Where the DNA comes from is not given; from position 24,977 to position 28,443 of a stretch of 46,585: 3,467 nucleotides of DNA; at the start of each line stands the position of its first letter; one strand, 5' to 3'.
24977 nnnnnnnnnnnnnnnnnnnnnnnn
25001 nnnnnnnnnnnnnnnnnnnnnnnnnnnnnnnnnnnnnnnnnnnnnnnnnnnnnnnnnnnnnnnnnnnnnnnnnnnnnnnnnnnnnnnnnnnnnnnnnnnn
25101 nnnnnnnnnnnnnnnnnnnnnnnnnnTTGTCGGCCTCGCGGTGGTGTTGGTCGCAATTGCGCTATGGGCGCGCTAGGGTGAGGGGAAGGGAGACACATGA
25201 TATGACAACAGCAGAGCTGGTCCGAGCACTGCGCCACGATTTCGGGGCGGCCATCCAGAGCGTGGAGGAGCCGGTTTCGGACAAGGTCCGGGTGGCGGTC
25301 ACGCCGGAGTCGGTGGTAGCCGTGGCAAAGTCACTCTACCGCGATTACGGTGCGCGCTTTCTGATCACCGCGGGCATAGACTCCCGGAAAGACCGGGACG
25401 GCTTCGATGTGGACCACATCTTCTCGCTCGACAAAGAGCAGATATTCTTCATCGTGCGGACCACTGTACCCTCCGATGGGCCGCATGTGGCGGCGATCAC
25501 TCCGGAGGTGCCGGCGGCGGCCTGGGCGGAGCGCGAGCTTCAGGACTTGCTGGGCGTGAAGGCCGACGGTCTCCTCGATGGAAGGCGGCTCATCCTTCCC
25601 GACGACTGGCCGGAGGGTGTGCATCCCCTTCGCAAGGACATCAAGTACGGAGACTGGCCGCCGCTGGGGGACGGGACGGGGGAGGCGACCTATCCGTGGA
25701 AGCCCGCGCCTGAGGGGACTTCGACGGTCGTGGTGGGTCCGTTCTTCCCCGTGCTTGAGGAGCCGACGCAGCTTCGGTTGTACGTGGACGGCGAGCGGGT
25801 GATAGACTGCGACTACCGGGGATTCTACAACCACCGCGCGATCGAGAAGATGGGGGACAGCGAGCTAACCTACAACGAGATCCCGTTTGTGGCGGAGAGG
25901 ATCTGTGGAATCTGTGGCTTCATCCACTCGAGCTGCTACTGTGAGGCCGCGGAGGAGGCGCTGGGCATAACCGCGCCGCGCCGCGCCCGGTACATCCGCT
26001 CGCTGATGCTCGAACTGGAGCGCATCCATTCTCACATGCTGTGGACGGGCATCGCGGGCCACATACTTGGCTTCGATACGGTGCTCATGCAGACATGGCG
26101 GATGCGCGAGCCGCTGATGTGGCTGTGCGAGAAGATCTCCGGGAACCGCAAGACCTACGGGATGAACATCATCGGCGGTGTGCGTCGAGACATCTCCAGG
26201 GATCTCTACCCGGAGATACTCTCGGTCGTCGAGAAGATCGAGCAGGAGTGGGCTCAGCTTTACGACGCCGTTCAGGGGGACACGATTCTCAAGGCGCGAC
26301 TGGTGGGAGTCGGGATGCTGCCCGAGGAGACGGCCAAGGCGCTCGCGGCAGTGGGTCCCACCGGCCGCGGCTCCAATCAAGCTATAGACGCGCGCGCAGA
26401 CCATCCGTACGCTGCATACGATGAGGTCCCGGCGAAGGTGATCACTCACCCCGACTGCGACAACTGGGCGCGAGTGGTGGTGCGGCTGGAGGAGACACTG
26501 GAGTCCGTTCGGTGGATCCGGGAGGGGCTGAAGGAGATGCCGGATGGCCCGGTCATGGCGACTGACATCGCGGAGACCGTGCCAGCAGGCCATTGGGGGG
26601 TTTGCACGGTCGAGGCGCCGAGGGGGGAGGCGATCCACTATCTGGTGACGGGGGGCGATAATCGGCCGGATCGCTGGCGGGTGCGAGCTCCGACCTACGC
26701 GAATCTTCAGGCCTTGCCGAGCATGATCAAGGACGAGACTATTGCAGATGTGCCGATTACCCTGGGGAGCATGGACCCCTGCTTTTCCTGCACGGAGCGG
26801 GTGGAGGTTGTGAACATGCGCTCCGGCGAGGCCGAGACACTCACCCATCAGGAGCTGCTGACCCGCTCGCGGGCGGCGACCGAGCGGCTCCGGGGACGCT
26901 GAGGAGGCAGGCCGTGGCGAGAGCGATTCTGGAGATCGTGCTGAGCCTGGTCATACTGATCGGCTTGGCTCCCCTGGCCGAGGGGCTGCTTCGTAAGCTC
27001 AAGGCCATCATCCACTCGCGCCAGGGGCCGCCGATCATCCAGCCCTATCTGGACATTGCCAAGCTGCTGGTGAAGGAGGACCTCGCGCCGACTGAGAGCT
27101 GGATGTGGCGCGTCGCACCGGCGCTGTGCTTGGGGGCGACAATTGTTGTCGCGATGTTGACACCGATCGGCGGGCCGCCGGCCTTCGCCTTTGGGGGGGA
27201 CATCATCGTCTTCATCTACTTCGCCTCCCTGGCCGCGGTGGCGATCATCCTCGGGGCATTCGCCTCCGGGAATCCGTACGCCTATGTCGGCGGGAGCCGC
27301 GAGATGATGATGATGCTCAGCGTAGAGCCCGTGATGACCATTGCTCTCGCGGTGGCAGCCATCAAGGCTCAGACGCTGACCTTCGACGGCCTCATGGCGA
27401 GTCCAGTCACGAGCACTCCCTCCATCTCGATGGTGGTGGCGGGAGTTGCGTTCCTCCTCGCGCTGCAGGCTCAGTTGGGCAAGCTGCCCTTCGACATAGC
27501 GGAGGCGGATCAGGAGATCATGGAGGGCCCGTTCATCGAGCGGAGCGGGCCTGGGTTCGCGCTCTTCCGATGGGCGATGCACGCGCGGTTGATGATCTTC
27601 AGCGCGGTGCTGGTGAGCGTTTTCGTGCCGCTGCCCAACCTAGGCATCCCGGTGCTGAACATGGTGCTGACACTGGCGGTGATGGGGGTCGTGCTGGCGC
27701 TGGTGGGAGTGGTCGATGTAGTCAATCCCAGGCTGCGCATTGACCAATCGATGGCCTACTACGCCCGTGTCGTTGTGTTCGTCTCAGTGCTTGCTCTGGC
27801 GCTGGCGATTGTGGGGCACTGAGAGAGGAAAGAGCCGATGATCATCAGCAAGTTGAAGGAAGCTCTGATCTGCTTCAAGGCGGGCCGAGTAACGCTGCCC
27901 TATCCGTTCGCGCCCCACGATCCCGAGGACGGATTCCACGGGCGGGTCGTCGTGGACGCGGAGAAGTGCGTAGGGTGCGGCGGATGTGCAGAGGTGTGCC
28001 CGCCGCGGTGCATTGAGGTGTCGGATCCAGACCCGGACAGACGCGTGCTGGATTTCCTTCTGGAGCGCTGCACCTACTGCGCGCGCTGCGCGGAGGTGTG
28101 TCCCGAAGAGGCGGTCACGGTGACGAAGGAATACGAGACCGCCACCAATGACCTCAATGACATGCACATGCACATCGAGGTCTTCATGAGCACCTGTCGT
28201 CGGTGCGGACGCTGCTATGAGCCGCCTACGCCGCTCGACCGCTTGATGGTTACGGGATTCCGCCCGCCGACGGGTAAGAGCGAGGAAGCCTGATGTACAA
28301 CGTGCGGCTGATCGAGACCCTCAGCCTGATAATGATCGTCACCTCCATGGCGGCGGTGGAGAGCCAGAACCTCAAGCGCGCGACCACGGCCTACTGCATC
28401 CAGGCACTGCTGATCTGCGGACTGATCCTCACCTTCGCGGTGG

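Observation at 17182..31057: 12-gene operon joining a Hyf-type membrane [NiFe]-hydrogenase to an FdhA-like subunit and a sulfhydrogenase/AsrAB-like NAD(P)-binding module, with no HycB/HyfA ferredoxin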

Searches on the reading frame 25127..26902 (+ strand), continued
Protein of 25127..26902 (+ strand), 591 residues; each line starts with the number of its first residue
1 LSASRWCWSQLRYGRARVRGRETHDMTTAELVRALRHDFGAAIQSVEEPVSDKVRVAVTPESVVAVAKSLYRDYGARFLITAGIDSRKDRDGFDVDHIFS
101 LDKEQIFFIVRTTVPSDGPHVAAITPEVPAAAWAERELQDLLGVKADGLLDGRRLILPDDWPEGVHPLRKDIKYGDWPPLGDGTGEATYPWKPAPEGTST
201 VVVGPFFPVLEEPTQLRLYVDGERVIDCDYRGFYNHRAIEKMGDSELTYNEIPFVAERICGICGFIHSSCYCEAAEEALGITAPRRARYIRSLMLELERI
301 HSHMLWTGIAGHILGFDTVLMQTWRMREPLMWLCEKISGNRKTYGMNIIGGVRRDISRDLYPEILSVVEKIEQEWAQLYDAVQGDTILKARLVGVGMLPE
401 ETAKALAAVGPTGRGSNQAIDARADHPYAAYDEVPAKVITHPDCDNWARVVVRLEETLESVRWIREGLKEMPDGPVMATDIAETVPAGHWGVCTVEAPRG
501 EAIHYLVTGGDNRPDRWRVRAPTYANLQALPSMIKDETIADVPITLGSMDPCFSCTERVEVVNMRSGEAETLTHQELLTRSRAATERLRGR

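Call 21: search_protein_families(library=ncbifam, proteins=[window:25202-26902:+], max_evalue=0.00001)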
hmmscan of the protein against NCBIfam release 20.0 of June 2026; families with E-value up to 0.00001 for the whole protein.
window:25202-26902:+ (566 aa): 26 families (the best 25 are shown)
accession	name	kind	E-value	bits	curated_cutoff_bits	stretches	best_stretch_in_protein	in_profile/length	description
NF004739.1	PRK06075.1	equivalog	3.4e-82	276.3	360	2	175-457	2-283/384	NADH-quinone oxidoreductase subunit D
NF040602.1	F420_dehyd_FpoD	exception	1.5e-74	251.2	600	1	176-533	10-372/372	F420H2 dehydrogenase subunit FpoD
TIGR01962.1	NuoD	equivalog_domain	3.8e-72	243.3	459.35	2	176-461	5-289/386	NADH dehydrogenase (quinone) subunit D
NF009808.0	PRK13292.1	equivalog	1.2e-70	238.4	1156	2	3-461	224-694/791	NADH-quinone oxidoreductase subunit B/C/D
NF008974.0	PRK12322.1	equivalog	8.6e-62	209.2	522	1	176-526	9-359/366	NADH-quinone oxidoreductase subunit D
NF008728.0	PRK11742.1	equivalog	1.5e-59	202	840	3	179-460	220-500/598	NADH-quinone oxidoreductase subunit C/D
NF005649.0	PRK07415.1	equivalog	4e-49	167.7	583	2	176-452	13-289/394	NAD(P)H-quinone oxidoreductase subunit H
TIGR03295.1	frhA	equivalog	4.7e-17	62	392.5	1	188-355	16-190/412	coenzyme F420 hydrogenase subunit alpha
NF005856.0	PRK07785.1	equivalog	7.8e-14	52.1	224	1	9-150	83-225/246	NADH-quinone oxidoreductase subunit C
TIGR01961.1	NuoC_fam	subfamily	1.7e-13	51.2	122.45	1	31-148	3-119/122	NADH (or F420H2) dehydrogenase, subunit C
NF033181.1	NiFeSe_hydrog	equivalog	5.2e-12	45.4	600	1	191-280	18-105/507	nickel-dependent hydrogenase large subunit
NF040611.1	F420_dehyd_FpoC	exception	7.7e-12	45.4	220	1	1-148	1-147/158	F420H2 dehydrogenase subunit FpoC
NF004737.0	PRK06074.2-4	equivalog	1.8e-11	44.2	144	1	31-148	16-125/150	NADH-quinone oxidoreductase subunit C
NF045518.1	H2_NiFeSe_large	exception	2.7e-11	43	780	1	195-280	22-105/485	NiFeSe hydrogenase large subunit HysA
NF004735.0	PRK06074.2-2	equivalog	3.4e-11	43.3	176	1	1-147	1-146/158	NADH-quinone oxidoreductase subunit C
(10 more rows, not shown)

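Call 30: find_encoding_contigs(protein=P0095, flank=10000, max_places=2)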
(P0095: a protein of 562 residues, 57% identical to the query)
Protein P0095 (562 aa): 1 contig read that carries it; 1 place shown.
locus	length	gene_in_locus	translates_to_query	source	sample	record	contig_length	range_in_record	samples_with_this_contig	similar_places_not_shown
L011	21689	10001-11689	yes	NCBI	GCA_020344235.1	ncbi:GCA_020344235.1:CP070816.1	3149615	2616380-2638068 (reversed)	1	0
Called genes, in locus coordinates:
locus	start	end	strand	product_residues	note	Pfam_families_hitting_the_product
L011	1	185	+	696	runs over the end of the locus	PF03483:B3_4, PF03484:B5, PF17759:tRNA_synthFbeta, PF03147:FDX-ACB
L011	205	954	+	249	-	PF00226:DnaJ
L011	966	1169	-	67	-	PF12732:YtxH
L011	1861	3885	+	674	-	PF04879:Molybdop_Fe4S4, PF00384:Molybdopterin, PF01568:Molydop_binding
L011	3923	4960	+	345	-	PF13183:Fer4_8 (faint), PF12838:Fer4_7 (faint), PF13534:Fer4_17 (faint), PF17179:Fer4_22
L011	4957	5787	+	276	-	PF00970:FAD_binding_6 (weak), PF00175:NAD_binding_1, PF10418:DHODB_Fe-S_bind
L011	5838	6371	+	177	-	PF01750:HycI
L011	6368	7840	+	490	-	PF00662:Proton_antipo_N, PF00361:Proton_antipo_M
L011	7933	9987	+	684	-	PF00662:Proton_antipo_N, PF00361:Proton_antipo_M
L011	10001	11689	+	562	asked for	PF00329:Complex1_30kDa, PF00374:NiFeSe_Hases, PF00346:Complex1_49kDa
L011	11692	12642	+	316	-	PF00146:NADHdh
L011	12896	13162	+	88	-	PF00583:Acetyltransf_1, PF13508:Acetyltransf_7, PF13673:Acetyltransf_10 (weak)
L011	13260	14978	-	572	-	PF14684:Tricorn_C1 (weak), PF03572:Peptidase_S41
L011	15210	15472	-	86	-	-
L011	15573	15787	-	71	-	-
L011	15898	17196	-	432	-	-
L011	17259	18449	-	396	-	PF26626:DUF8201 (weak)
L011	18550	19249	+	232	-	-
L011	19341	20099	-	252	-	PF13482:RNase_H_2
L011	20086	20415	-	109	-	-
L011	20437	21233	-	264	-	PF04551:GcpE, PF26540:GcpE_C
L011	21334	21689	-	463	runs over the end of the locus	-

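Call 31: find_encoding_contigs(protein=P0116, flank=10000, max_places=2)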
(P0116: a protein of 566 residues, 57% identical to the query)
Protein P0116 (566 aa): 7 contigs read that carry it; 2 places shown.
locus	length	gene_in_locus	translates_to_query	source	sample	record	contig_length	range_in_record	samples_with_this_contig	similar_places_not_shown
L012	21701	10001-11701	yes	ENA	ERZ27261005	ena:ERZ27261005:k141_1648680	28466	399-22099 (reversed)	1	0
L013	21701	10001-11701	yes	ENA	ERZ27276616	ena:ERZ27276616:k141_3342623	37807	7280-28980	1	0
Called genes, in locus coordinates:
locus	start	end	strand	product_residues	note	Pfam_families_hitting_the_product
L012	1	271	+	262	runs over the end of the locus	PF01058:Oxidored_q6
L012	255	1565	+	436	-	PF00374:NiFeSe_Hases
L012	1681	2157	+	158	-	PF01750:HycI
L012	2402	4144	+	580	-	PF04879:Molybdop_Fe4S4, PF00384:Molybdopterin, PF01568:Molydop_binding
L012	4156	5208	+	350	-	PF13534:Fer4_17 (faint), PF17179:Fer4_22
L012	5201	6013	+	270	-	PF00175:NAD_binding_1, PF10418:DHODB_Fe-S_bind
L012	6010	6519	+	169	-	PF01750:HycI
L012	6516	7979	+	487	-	PF00662:Proton_antipo_N, PF00361:Proton_antipo_M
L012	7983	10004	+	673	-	PF00662:Proton_antipo_N (weak), PF00361:Proton_antipo_M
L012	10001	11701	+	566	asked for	PF00329:Complex1_30kDa, PF00374:NiFeSe_Hases, PF00346:Complex1_49kDa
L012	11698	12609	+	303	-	PF00146:NADHdh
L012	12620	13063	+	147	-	PF12838:Fer4_7 (weak), PF25160:LdpA_Fe-S-bd (weak), PF00037:Fer4 (weak), PF12797:Fer4_2 (weak), PF12837:Fer4_6 (weak), PF13237:Fer4_10, PF14697:Fer4_21, PF13187:Fer4_9, +3 more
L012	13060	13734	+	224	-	PF00420:Oxidored_q2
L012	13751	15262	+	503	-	PF00361:Proton_antipo_M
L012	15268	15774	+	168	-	PF01058:Oxidored_q6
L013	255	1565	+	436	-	PF00374:NiFeSe_Hases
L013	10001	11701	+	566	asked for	PF00329:Complex1_30kDa, PF00374:NiFeSe_Hases, PF00346:Complex1_49kDa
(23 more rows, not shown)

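Call 73: find_encoding_contigs(protein=P0038, flank=10000, max_places=1)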
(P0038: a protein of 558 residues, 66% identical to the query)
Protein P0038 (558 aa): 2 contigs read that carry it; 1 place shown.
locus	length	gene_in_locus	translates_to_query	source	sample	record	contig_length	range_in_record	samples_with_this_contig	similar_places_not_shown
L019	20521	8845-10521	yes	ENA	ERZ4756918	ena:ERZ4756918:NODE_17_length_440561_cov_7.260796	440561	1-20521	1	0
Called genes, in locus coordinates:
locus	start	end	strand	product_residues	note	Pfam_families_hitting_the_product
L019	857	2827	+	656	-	PF04879:Molybdop_Fe4S4, PF00384:Molybdopterin, PF01568:Molydop_binding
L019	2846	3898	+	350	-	PF12838:Fer4_7 (faint), PF17179:Fer4_22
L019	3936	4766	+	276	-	PF00970:FAD_binding_6 (weak), PF00175:NAD_binding_1, PF10418:DHODB_Fe-S_bind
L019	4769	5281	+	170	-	PF01750:HycI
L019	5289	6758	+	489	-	PF00662:Proton_antipo_N, PF00361:Proton_antipo_M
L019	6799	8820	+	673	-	PF00662:Proton_antipo_N, PF00361:Proton_antipo_M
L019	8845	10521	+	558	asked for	PF00329:Complex1_30kDa, PF00374:NiFeSe_Hases, PF00346:Complex1_49kDa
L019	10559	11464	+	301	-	PF00146:NADHdh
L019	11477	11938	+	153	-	PF00037:Fer4 (weak), PF12797:Fer4_2 (weak), PF12837:Fer4_6 (weak), PF14697:Fer4_21, PF12838:Fer4_7, PF13187:Fer4_9, PF00037:Fer4 (weak), PF13237:Fer4_10 (weak), +4 more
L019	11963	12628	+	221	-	PF00420:Oxidored_q2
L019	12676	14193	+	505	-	PF00361:Proton_antipo_M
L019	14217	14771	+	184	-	PF01058:Oxidored_q6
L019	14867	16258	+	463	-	PF25323:6TM_PilS, PF00512:HisKA (weak), PF02518:HATPase_c, PF13581:HATPase_c_2 (faint)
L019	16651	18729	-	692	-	PF07715:Plug, PF00593:TonB_dep_Rec_b-barrel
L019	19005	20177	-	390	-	PF00266:Aminotran_5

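Call 74: find_encoding_contigs(protein=P0077, flank=10000, max_places=1)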
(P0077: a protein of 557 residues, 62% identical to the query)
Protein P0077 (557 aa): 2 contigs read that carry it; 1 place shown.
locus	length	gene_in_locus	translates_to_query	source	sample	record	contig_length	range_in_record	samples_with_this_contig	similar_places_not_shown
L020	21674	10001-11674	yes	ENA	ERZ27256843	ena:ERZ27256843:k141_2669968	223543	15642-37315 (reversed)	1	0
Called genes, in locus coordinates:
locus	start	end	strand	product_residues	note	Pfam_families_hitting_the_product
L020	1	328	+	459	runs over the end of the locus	PF02540:NAD_synthase (weak), PF00733:Asn_synthase (weak)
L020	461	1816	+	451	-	PF01743:PolyA_pol, PF12627:PolyA_pol_RNAbd, PF01966:HD (weak)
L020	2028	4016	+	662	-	PF04879:Molybdop_Fe4S4, PF00384:Molybdopterin, PF01568:Molydop_binding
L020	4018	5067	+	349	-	PF17179:Fer4_22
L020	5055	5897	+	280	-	PF00970:FAD_binding_6 (faint), PF00175:NAD_binding_1, PF10418:DHODB_Fe-S_bind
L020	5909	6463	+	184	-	PF01750:HycI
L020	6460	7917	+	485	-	PF00662:Proton_antipo_N (weak), PF00361:Proton_antipo_M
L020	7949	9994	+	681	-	PF00662:Proton_antipo_N, PF00361:Proton_antipo_M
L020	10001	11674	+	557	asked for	PF00329:Complex1_30kDa, PF00374:NiFeSe_Hases, PF00346:Complex1_49kDa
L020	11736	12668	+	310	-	PF00146:NADHdh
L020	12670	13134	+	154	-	PF13187:Fer4_9 (faint), PF12797:Fer4_2 (faint), PF25160:LdpA_Fe-S-bd (faint), PF12837:Fer4_6 (faint), PF14697:Fer4_21, PF00037:Fer4 (weak), PF13237:Fer4_10 (weak), PF12838:Fer4_7 (weak)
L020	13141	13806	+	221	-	PF00420:Oxidored_q2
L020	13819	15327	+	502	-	PF00662:Proton_antipo_N (weak), PF00361:Proton_antipo_M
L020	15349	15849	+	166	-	PF01058:Oxidored_q6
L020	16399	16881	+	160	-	-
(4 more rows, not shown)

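Call 75: find_encoding_contigs(protein=P0099, flank=10000, max_places=1)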
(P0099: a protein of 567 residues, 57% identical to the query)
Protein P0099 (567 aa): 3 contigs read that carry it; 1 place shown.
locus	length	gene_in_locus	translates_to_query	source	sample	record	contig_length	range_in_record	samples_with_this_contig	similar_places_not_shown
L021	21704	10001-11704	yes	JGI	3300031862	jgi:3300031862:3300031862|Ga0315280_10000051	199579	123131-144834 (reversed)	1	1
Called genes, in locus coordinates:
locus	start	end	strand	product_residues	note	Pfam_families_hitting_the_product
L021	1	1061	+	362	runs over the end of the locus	PF01208:URO-D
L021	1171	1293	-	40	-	-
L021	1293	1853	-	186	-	-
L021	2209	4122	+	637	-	PF04879:Molybdop_Fe4S4, PF00384:Molybdopterin, PF01568:Molydop_binding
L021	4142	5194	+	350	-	PF17179:Fer4_22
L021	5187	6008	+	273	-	PF00175:NAD_binding_1, PF10418:DHODB_Fe-S_bind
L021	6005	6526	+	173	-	PF01750:HycI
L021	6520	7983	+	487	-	PF00662:Proton_antipo_N, PF00361:Proton_antipo_M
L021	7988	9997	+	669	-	PF00662:Proton_antipo_N, PF00361:Proton_antipo_M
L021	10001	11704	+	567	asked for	PF00329:Complex1_30kDa, PF00374:NiFeSe_Hases, PF00346:Complex1_49kDa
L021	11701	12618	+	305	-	PF00146:NADHdh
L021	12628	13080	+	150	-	PF12838:Fer4_7 (weak), PF00037:Fer4 (weak), PF12797:Fer4_2 (weak), PF12837:Fer4_6 (weak), PF13237:Fer4_10, PF14697:Fer4_21, PF13187:Fer4_9, PF00037:Fer4, +6 more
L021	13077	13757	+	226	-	PF00420:Oxidored_q2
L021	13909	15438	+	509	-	PF00662:Proton_antipo_N (weak), PF00361:Proton_antipo_M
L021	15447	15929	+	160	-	PF01058:Oxidored_q6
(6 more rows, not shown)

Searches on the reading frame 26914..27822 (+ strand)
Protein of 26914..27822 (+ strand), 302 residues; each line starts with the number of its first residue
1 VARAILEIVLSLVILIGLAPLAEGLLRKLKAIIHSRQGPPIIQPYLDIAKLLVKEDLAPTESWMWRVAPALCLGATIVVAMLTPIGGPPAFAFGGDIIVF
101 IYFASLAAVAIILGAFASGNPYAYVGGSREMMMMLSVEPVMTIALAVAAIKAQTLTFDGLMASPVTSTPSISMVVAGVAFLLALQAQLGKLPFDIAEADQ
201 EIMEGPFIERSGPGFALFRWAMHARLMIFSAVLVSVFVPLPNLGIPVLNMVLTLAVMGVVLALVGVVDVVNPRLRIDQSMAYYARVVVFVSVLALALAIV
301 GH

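Call 4: search_protein_families(library=pfam, proteins=[window:26914-27822:+], max_evalue=0.001)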
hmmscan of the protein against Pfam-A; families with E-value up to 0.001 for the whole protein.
window:26914-27822:+ (302 aa): 1 family
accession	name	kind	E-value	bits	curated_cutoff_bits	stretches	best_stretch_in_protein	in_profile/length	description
PF00146.26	NADHdh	-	1.5e-55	189.1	27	1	8-297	3-296/298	NADH dehydrogenase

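Call 21: search_protein_families(library=ncbifam, proteins=[window:26914-27822:+], max_evalue=0.00001)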
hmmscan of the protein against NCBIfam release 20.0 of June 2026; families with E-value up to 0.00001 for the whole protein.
window:26914-27822:+ (302 aa): 7 families
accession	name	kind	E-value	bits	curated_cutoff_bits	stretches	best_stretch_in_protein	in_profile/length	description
NF004741.0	PRK06076.1-2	equivalog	6.2e-34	117.7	305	1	7-300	25-331/337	NADH-quinone oxidoreductase subunit NuoH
NF004740.0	PRK06076.1-1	equivalog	4.3e-22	79.1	399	1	4-296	14-314/325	NADH-quinone oxidoreductase subunit NuoH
NF040610.1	F420_dehyd_FpoH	exception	4e-21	75.7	475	1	5-299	14-333/339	F420H2 dehydrogenase subunit FpoH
NF004742.0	PRK06076.1-3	equivalog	1.7e-17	63.7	531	1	8-296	29-342/356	NADH-quinone oxidoreductase subunit NuoH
NF004745.0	PRK06076.1-6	equivalog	5.8e-17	61.9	450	1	6-296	20-327/341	NADH-quinone oxidoreductase subunit NuoH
NF004744.0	PRK06076.1-5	equivalog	1.9e-16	60.2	542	1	24-293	50-327/372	NADH-quinone oxidoreductase subunit NuoH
NF004743.0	PRK06076.1-4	equivalog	6.8e-14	51.6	494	1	12-294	24-334/433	NADH-quinone oxidoreductase subunit NuoH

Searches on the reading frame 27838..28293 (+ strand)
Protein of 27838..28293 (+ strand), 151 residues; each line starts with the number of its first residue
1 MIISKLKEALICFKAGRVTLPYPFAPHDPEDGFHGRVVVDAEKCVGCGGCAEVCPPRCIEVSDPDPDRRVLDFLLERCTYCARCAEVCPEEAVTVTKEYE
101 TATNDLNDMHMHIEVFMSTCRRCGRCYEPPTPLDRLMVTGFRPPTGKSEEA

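Call 4: search_protein_families(library=pfam, proteins=[window:27838-28293:+], max_evalue=0.001)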
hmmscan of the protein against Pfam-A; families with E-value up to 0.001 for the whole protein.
window:27838-28293:+ (151 aa): 12 families
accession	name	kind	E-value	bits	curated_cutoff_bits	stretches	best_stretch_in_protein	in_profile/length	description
PF12838.12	Fer4_7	-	7.4e-15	55.6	27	3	43-92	1-52/52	4Fe-4S dicluster domain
PF00037.32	Fer4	-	1.1e-13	50.8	21.1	2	37-60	1-24/24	4Fe-4S binding domain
PF13237.11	Fer4_10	-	2.2e-11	44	25.5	2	37-89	2-53/53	4Fe-4S dicluster domain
PF12797.12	Fer4_2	-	2.3e-11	43.3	24.5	1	36-55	2-21/22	4Fe-4S binding domain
PF12837.12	Fer4_6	-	2.5e-11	43.4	25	1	37-58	2-23/24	4Fe-4S binding domain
PF14697.11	Fer4_21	-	1.9e-09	37.9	35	1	38-94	2-58/59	4Fe-4S dicluster domain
PF25160.1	LdpA_Fe-S-bd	-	3.7e-09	36.7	27.6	0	39-61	23-45/49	LdpA Fe-S cluster-binding domain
PF13187.11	Fer4_9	-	1.5e-08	34.9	27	1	77-128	1-45/52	4Fe-4S dicluster domain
PF13183.11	Fer4_8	-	2e-05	25.5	27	0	75-127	2-61/68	4Fe-4S dicluster domain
PF13484.11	Fer4_16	-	9.1e-05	23.6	30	0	43-62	1-20/66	4Fe-4S double cluster binding domain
PF12800.12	Fer4_4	-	0.00037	21.1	24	0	42-55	2-15/17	4Fe-4S binding domain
PF12798.12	Fer4_3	-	0.00051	21.1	27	0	78-92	1-15/15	4Fe-4S binding domain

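Call 21: search_protein_families(library=ncbifam, proteins=[window:27838-28293:+], max_evalue=0.00001)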
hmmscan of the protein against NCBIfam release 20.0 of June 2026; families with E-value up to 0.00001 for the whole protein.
window:27838-28293:+ (151 aa): 39 families (the best 25 are shown)
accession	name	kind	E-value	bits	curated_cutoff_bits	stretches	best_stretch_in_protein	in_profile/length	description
NF009053.0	PRK12387.1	subfamily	1.1e-27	97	204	1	12-130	8-127/180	formate hydrogenlyase complex iron-sulfur subunit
NF006076.0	PRK08222.1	equivalog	4.7e-27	95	270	1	12-130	8-127/181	hydrogenase 4 subunit H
TIGR01971.1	NuoI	subfamily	1.2e-20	73.3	113.05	1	14-111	10-116/121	NADH-quinone oxidoreductase, chain I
NF040612.1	F420_dehyd_FpoI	exception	1.2e-16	60.7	180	1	1-102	1-108/135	F420H2 dehydrogenase subunit FpoI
NF006221.0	PRK08348.1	subfamily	7.5e-16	58.1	124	1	27-110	29-109/136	NADH-plastoquinone oxidoreductase subunit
NF004540.0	PRK05888.2-1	equivalog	4.2e-15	55.6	215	1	5-114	7-124/139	NADH-quinone oxidoreductase subunit NuoI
NF004537.0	PRK05888.1-3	equivalog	2.9e-13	49.8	163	1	17-119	38-156/204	NADH-quinone oxidoreductase subunit NuoI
NF004546.0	PRK05888.3-3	equivalog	4e-13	49.2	260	1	15-117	37-148/196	NADH-quinone oxidoreductase subunit NuoI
NF004542.0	PRK05888.2-3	equivalog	9.7e-13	48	248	1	40-111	81-157/203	NADH-quinone oxidoreductase subunit NuoI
NF004545.0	PRK05888.3-1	equivalog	1.6e-12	47.4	229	1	17-105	41-135/154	NADH-quinone oxidoreductase subunit NuoI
NF004541.0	PRK05888.2-2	equivalog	2.4e-12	47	217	1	13-119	32-137/168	NADH-quinone oxidoreductase subunit NuoI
NF042909.1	FMH_DH_FwdF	exception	4.3e-12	45.8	375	1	31-128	214-304/336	tungsten-dependent formylmethanofuran dehydrogenase subunit FwdF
NF004543.0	PRK05888.2-5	equivalog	4.5e-12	45.9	243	1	17-108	34-130/217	NADH-quinone oxidoreductase subunit NuoI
NF004536.0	PRK05888.1-1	equivalog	1.5e-11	43.9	212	1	16-110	27-131/180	NADH-quinone oxidoreductase subunit NuoI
TIGR00403.1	ndhI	equivalog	1.6e-11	44.1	302.35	1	18-110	38-136/183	NAD(P)H-quinone oxidoreductase subunit I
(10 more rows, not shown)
